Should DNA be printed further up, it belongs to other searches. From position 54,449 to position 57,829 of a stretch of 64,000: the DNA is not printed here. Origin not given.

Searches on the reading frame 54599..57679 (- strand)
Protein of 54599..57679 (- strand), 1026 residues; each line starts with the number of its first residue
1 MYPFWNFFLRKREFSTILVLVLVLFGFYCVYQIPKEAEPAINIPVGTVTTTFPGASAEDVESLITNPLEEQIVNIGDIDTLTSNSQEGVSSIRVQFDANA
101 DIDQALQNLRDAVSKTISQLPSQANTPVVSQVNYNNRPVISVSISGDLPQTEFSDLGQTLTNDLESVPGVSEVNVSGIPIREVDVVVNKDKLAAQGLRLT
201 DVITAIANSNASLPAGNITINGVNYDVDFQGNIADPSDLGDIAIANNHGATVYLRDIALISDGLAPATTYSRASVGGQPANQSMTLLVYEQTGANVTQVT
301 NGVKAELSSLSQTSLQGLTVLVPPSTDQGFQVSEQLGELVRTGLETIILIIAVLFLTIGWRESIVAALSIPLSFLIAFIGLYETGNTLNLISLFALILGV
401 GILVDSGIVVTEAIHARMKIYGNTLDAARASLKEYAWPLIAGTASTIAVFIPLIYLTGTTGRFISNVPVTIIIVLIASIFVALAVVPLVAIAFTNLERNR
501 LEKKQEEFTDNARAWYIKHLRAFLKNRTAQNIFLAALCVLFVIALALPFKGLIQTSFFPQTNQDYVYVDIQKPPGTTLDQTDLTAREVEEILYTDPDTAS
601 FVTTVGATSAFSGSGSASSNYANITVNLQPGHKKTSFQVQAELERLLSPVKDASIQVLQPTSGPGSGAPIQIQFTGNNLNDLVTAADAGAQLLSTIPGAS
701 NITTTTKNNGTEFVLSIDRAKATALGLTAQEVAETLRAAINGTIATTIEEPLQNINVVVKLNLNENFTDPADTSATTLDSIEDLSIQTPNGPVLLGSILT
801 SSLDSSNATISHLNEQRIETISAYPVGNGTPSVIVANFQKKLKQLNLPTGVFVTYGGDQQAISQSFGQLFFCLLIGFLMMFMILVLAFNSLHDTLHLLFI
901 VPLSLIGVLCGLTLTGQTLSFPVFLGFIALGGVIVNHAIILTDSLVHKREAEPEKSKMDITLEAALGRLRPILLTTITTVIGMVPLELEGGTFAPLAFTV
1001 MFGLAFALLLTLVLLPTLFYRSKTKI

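Call 29: search_protein_families(library=pfam, proteins=[window:54599-57679:-], max_evalue=0.001)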
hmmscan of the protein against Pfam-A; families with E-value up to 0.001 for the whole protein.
window:54599-57679:- (1026 aa): 1 family
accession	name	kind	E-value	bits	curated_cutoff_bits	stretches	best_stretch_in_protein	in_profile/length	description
PF00873.25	ACR_tran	-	2.5e-191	638.4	28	1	5-1020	2-1018/1021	AcrB/AcrD/AcrF family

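Call 72: find_encoding_contigs(protein=window:54599-57679:-, flank=3000, max_places=6)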
Protein window:54599-57679:- (1026 aa): 1 contig read that carries it; 1 place shown.
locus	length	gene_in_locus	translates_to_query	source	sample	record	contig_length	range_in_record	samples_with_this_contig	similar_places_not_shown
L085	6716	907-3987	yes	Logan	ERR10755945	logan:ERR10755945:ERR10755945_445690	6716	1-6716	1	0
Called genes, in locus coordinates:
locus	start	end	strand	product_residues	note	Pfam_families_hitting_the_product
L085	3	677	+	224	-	?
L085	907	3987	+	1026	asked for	PF00873:ACR_tran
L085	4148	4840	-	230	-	PF04199:Cyclase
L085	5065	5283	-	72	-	-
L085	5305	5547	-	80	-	PF04226:Transgly_assoc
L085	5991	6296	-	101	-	PF12802:MarR_2 (weak), PF12840:HTH_20, PF01022:HTH_5, PF01047:MarR (weak), PF13412:HTH_24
